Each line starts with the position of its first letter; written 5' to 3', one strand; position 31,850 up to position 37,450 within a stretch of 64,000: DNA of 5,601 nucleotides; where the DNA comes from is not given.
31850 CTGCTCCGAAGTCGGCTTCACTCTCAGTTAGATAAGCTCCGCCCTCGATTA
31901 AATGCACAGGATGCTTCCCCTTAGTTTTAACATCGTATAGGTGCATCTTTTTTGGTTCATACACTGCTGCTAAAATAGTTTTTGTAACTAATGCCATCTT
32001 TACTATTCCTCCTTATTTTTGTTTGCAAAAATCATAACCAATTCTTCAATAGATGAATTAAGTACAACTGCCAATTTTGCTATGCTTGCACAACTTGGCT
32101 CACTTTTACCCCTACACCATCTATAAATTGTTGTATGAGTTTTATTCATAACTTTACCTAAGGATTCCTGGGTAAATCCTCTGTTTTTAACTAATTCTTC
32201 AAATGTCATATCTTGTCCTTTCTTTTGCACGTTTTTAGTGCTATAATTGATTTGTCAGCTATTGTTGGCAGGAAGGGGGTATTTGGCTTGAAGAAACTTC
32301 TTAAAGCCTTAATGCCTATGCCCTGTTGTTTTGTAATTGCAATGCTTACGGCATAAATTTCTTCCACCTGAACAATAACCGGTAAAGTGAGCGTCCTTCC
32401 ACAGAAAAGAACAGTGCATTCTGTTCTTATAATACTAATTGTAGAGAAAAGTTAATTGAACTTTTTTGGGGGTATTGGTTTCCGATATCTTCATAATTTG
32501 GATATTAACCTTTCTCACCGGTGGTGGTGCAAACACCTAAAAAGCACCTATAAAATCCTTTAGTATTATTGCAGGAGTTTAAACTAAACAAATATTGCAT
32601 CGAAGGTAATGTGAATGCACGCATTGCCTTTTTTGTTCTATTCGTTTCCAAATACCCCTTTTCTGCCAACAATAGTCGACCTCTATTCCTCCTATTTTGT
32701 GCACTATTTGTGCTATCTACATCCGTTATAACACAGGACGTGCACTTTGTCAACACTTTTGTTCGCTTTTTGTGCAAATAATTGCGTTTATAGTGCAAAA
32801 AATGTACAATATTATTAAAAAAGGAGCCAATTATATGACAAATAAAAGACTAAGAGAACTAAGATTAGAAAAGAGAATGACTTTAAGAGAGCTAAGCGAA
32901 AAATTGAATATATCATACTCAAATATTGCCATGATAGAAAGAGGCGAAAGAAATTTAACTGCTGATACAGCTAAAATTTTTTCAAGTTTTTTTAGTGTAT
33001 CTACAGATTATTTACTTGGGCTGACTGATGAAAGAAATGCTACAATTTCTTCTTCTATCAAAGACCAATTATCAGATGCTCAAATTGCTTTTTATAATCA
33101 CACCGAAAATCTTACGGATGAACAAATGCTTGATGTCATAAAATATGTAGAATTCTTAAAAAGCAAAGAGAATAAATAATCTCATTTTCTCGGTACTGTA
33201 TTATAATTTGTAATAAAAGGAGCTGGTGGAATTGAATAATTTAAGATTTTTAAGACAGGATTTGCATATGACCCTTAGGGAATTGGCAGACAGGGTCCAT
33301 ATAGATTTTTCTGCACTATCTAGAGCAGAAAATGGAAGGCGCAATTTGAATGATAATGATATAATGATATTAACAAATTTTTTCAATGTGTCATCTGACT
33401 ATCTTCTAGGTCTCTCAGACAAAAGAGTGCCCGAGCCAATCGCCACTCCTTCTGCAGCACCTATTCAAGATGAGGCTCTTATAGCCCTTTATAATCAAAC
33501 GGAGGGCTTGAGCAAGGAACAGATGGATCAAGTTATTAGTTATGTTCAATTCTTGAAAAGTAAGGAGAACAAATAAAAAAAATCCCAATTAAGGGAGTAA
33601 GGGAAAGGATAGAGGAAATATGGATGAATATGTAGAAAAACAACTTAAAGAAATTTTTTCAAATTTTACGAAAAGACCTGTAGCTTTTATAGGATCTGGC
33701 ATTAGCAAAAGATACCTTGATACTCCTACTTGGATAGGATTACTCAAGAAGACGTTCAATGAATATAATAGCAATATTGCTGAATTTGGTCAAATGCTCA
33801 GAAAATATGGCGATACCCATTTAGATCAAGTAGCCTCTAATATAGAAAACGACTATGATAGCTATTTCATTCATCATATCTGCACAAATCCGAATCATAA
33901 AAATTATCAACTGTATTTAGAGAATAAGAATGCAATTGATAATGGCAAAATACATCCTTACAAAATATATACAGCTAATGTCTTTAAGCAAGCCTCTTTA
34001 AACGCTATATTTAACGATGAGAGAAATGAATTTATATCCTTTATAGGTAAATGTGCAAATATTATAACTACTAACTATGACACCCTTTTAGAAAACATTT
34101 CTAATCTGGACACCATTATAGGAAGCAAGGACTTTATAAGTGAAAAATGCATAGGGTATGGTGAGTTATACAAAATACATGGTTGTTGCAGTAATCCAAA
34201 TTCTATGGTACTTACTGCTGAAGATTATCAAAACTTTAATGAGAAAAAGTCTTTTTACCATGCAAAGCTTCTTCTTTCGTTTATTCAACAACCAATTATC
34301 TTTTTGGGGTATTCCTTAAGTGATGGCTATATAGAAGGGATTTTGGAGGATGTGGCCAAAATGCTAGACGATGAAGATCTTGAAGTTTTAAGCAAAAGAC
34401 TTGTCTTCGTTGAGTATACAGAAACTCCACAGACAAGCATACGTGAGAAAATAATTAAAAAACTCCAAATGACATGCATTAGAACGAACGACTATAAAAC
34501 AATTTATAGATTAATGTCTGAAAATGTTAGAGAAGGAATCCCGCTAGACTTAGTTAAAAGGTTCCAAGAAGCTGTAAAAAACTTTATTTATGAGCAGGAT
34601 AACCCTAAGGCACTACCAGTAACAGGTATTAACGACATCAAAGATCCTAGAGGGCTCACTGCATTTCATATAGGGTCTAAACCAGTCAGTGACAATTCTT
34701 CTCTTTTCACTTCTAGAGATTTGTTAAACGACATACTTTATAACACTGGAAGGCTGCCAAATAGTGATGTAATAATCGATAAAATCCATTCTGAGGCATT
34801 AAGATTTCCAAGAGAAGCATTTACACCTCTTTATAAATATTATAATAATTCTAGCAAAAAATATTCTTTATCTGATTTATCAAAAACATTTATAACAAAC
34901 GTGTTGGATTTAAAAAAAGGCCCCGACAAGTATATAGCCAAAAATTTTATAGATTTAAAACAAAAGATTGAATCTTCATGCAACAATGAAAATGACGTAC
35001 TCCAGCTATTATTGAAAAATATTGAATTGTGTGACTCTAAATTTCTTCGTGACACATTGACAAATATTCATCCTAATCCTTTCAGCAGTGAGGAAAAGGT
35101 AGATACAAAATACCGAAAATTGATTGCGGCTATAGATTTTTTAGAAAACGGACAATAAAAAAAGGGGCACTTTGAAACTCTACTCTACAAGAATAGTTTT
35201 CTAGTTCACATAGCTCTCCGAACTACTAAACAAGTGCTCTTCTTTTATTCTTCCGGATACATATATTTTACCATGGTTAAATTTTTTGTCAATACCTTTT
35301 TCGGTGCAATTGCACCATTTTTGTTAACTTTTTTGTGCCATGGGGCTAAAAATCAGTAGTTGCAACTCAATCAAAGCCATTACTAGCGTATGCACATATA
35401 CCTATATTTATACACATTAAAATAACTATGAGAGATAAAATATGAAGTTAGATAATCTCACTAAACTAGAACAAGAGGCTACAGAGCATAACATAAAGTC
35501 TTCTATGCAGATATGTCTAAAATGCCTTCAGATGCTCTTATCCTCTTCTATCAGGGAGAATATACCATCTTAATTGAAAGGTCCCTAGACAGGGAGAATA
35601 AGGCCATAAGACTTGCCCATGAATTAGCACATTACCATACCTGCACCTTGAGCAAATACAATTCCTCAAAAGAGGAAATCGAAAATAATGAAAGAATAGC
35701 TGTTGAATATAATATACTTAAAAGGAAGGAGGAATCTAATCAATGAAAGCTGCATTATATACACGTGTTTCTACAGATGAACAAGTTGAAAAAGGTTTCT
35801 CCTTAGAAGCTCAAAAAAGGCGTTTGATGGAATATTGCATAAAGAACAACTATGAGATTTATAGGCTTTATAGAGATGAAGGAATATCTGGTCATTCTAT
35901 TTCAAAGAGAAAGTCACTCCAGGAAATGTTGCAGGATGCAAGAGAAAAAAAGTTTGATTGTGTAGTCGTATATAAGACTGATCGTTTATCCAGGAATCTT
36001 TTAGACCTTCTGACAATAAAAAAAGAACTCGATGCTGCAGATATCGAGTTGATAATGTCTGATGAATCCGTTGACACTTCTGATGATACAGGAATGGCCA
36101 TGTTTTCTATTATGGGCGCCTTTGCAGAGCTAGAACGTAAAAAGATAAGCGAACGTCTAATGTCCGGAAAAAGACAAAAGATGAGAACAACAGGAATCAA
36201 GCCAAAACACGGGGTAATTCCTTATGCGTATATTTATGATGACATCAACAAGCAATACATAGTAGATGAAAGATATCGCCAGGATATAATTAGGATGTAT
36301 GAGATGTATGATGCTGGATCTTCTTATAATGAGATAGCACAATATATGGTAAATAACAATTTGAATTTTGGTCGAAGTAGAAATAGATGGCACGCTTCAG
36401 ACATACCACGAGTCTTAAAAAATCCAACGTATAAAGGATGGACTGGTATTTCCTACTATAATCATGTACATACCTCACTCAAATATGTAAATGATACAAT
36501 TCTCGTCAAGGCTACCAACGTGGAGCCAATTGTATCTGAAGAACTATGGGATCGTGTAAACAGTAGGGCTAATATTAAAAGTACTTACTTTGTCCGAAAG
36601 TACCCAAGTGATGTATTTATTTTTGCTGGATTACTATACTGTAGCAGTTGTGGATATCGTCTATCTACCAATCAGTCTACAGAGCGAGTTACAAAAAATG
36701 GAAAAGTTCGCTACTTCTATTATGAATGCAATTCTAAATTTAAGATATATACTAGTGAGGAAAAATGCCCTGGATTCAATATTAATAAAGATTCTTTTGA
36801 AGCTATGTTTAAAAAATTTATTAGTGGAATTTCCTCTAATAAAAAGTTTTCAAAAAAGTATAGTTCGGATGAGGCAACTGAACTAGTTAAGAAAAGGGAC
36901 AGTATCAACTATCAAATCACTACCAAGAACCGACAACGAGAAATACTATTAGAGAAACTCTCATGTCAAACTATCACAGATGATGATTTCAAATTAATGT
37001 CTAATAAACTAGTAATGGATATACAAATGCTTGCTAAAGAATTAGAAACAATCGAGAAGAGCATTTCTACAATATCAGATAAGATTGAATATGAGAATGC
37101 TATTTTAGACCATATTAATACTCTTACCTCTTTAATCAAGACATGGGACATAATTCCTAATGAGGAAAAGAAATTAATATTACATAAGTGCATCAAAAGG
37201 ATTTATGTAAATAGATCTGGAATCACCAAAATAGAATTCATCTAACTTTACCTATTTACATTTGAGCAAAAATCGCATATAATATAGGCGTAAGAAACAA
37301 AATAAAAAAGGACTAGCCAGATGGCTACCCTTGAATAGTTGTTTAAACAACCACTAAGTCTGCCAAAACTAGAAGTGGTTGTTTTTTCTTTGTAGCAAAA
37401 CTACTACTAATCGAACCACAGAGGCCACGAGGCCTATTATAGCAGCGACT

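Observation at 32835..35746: Tandem paralogous XRE regulators, SIR2 gene and a decayed ImmA-like peptidase form a CapH/CapP-like or ImmR/ImmA-like regulatory arrangement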

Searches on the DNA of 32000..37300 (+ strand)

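Call 7: search_dna_similar(query=window:32000-37300:+, collection=phages, mode=distant, max_rows=20)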
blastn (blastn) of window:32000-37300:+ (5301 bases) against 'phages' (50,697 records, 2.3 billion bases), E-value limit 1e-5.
Records with a match: 7; places in all: 7; records where one place covers at least 80% of the query: 0.
Best place of each record, by identity: 80-90% 7.
By first word of the organism name: Bacillus 7.
By host as written in the record: - 2; Bacillus thuringiensis subsp. tenebrionis YBT-1765 2; Bacillus thuringiensis strain YM-03 1; Bacillus thuringiensis BGSC 4AE1 1; Bacillus cereus 1.
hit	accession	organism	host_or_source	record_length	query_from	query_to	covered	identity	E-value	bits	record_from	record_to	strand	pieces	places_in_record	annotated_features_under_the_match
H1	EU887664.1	Bacillus phage TP21-L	-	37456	3743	3815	1%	82.2%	1e-9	74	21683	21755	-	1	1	gp20 | gp21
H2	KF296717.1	Bacillus phage proCM3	Bacillus thuringiensis strain YM-03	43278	3743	3815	1%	82.2%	1e-9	74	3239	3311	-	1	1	resolvase | helix-turn-helix family protein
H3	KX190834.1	Bacillus phage BMBtpLA3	Bacillus thuringiensis BGSC 4AE1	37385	3743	3815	1%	82.2%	1e-9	74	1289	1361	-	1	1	SOS-response repressor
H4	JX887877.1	Bacillus phage vB_BtS_BMBtp2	Bacillus thuringiensis subsp. ...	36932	3743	3815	1%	82.2%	1e-9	74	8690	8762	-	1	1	resolvase | helix-turn-helix family protein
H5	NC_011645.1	Bacillus phage TP21-L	-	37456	3743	3815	1%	82.2%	1e-9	74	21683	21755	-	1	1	integrase | transcriptional regulator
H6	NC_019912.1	Bacillus phage vB_BtS_BMBtp2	Bacillus thuringiensis subsp. ...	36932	3743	3815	1%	82.2%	1e-9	74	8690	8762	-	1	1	integrase | transcriptional regulator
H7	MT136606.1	Bacillus phage vB_BceS_KLEB30-3S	Bacillus cereus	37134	3757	3815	1%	83.1%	2e-6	63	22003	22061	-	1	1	integrase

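Call 88: search_rna_families(sources=[L001, L008, L009, L035, L036, L037, L040, L045, L046, L048, L050], threshold=gathering)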
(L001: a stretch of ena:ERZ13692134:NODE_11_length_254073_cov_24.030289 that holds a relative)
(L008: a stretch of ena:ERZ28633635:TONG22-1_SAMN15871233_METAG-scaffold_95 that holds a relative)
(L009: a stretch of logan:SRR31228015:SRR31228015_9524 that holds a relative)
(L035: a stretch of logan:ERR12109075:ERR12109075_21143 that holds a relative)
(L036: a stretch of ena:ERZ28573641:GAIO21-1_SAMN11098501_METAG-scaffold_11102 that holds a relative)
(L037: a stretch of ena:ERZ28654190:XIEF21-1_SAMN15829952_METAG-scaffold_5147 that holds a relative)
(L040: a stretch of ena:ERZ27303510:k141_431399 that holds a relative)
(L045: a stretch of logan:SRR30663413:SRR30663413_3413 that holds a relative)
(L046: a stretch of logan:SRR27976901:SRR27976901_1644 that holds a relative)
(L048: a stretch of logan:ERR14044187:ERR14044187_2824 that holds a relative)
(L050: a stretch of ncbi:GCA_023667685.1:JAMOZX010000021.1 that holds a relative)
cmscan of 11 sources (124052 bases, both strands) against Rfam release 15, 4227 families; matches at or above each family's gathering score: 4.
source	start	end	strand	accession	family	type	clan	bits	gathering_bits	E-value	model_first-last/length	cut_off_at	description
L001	3849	4109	+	RF02986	FuFi-1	Gene; sRNA;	-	81.4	59.6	1.9e-15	1-175/175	no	FuFi-1 RNA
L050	3974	4266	+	RF02986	FuFi-1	Gene; sRNA;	-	78.5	59.6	1e-14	1-175/175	no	FuFi-1 RNA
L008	6776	7035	+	RF02986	FuFi-1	Gene; sRNA;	-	63.8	59.6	5.8e-11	1-175/175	no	FuFi-1 RNA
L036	1648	1892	+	RF02986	FuFi-1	Gene; sRNA;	-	60.3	59.6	4.6e-10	1-175/175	no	FuFi-1 RNA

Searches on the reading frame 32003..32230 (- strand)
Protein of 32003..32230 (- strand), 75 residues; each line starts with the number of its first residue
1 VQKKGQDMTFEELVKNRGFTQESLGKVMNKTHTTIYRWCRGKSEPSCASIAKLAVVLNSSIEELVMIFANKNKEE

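Call 5: search_protein_families(library=pfam, proteins=[window:32003-32230:-], max_evalue=0.1)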
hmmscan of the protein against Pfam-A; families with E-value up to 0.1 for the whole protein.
window:32003-32230:- (75 aa): 5 families
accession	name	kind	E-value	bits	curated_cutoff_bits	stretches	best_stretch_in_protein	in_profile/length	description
PF01381.28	HTH_3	-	1.1e-10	41.9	23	1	12-64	3-55/55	Helix-turn-helix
PF13443.12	HTH_26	-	3e-05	24.6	22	1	12-65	4-58/63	Cro/C1-type HTH DNA-binding domain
PF13560.12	HTH_31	-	4e-05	24.3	27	1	12-63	8-60/64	Helix-turn-helix domain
PF20432.4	Xre-like-HTH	-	0.043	14.5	25.8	1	10-44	15-48/63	Antitoxin Xre-like helix-turn-helix domain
PF13936.12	HTH_38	-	0.059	13.6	27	0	15-40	17-42/44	Helix-turn-helix domain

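Call 12: search_protein_families(library=phrogs, proteins=[window:32003-32230:-], max_evalue=0.001)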
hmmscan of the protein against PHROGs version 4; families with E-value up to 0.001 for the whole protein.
window:32003-32230:- (75 aa): 9 families
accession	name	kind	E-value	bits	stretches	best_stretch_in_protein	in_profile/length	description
phrog_8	-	transcription regulation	7.2e-11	43.1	1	9-72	76-143/346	transcriptional regulator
phrog_3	-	transcription regulation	1.9e-09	38.8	1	10-70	93-153/430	transcriptional repressor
phrog_2439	-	transcription regulation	2.9e-06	27.4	1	12-62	14-64/367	transcriptional regulator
phrog_4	-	transcription regulation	3.1e-05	24.2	1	4-65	127-192/400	transcriptional repressor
phrog_1373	-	transcription regulation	3.8e-05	24.7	1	11-62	69-120/166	transcriptional regulator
phrog_2967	-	transcription regulation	5e-05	23.9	1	11-58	16-63/225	transcriptional regulator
phrog_2328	-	transcription regulation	0.00011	23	1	16-64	26-74/128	transcriptional repressor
phrog_5301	-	transcription regulation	0.00014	23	1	15-64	17-68/132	transcriptional repressor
phrog_4836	-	transcription regulation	0.00064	20.3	1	16-58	86-128/194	CII-like regulator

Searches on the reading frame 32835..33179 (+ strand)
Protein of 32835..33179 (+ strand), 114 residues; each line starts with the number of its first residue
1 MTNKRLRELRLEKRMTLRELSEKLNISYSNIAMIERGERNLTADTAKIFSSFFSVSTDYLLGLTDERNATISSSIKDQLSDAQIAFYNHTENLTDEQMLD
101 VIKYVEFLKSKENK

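Call 5: search_protein_families(library=pfam, proteins=[window:32835-33179:+], max_evalue=0.1)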
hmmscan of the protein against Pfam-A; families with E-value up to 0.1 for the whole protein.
window:32835-33179:+ (114 aa): 8 families
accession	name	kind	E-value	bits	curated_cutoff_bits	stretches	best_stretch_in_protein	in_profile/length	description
PF01381.28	HTH_3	-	1.4e-13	51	23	1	6-60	1-55/55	Helix-turn-helix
PF12844.13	HTH_19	-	1.3e-09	38.3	30.2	1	4-66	2-64/64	Helix-turn-helix domain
PF13560.12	HTH_31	-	1.4e-05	25.7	27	1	5-45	5-46/64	Helix-turn-helix domain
PF13443.12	HTH_26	-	9e-05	23.1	22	1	5-56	1-53/63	Cro/C1-type HTH DNA-binding domain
PF13413.12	HTH_25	-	0.00052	20.2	24.6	1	5-37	1-33/62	Helix-turn-helix domain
PF13412.12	HTH_24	-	0.0017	18.3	21.9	1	6-31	9-34/48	Winged helix-turn-helix DNA-binding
PF04545.22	Sigma70_r4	-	0.019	14.9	24.1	1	9-36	15-42/50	Sigma-70, region 4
PF04967.18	HTH_10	-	0.043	14.1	23.1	1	13-32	22-41/53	HTH DNA binding domain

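Call 6: search_protein_families(library=padloc, proteins=[window:32835-33179:+], max_evalue=0.1)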
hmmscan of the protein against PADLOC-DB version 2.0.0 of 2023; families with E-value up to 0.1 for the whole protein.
window:32835-33179:+ (114 aa): 17 families
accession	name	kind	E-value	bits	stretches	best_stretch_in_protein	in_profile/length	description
PDLC02926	HTH_VI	-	2.9e-12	44.7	1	1-88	1-89/92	-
PDLC04142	capH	-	1.1e-11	43.8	1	2-108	7-98/103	capH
PDLC03954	RmrA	-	4.2e-08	30.5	1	3-68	12-77/380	-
PDLC03951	RmrA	-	3e-06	24.5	1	3-67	10-74/400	-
PDLC03945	RmrA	-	7.4e-06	23.4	1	4-109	5-102/394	-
PDLC03668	Control_protein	-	8.6e-06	24.2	1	7-49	14-56/79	control protein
PDLC03312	MTase_II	-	1.7e-05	20.7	1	10-89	69-148/1344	Type II methyltransferase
PDLC03952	RmrA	-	0.00012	19.1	1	3-59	24-80/395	-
PDLC04775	PDC-M69A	-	0.00013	20.4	1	11-102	17-97/113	-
PDLC03944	RmrA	-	0.0002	18.5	1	3-63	8-68/384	-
PDLC03665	Control_protein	-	0.00024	19.3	1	4-64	11-72/77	control protein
PDLC03947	RmrA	-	0.00038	17.4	1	3-62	13-72/383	-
PDLC03949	RmrA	-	0.00051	17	1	2-62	3-63/363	-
PDLC03946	RmrA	-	0.0044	13.8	1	3-61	4-62/357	-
PDLC03953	RmrA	-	0.0078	13.5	1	3-50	7-54/373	-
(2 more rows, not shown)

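Call 12: search_protein_families(library=phrogs, proteins=[window:32835-33179:+], max_evalue=0.001)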
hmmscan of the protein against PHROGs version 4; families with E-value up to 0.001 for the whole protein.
window:32835-33179:+ (114 aa): 11 families
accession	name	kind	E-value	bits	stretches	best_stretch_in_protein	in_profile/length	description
phrog_8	-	transcription regulation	5.9e-21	76.3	1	1-92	76-150/346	transcriptional regulator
phrog_4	-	transcription regulation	2.5e-11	44.2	1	3-90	138-205/400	transcriptional repressor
phrog_2967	-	transcription regulation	4.6e-11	43.7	1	2-103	11-115/225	transcriptional regulator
phrog_3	-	transcription regulation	6.4e-11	43.6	1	1-73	88-158/430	transcriptional repressor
phrog_2439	-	transcription regulation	6e-09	36.2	1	4-88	10-88/367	transcriptional regulator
phrog_1994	-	DNA, RNA and nucleotide metabolism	1.7e-07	32.3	1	4-70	2-66/170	DNA binding protein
phrog_5823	-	transcription regulation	3e-07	30.9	1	3-72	8-78/404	transcriptional regulator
phrog_1381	-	moron, auxiliary metabolic gene and host takeover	5.8e-06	26.8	1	12-86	24-98/264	plasmid antitoxin with HTH domain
phrog_7241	-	transcription regulation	7e-05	23.9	1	5-61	65-121/122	transcriptional regulator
phrog_7396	-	unknown function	7.1e-05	23.6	1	29-69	46-86/227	-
phrog_147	-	transcription regulation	0.00095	20.5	0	2-49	5-53/100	transcriptional regulator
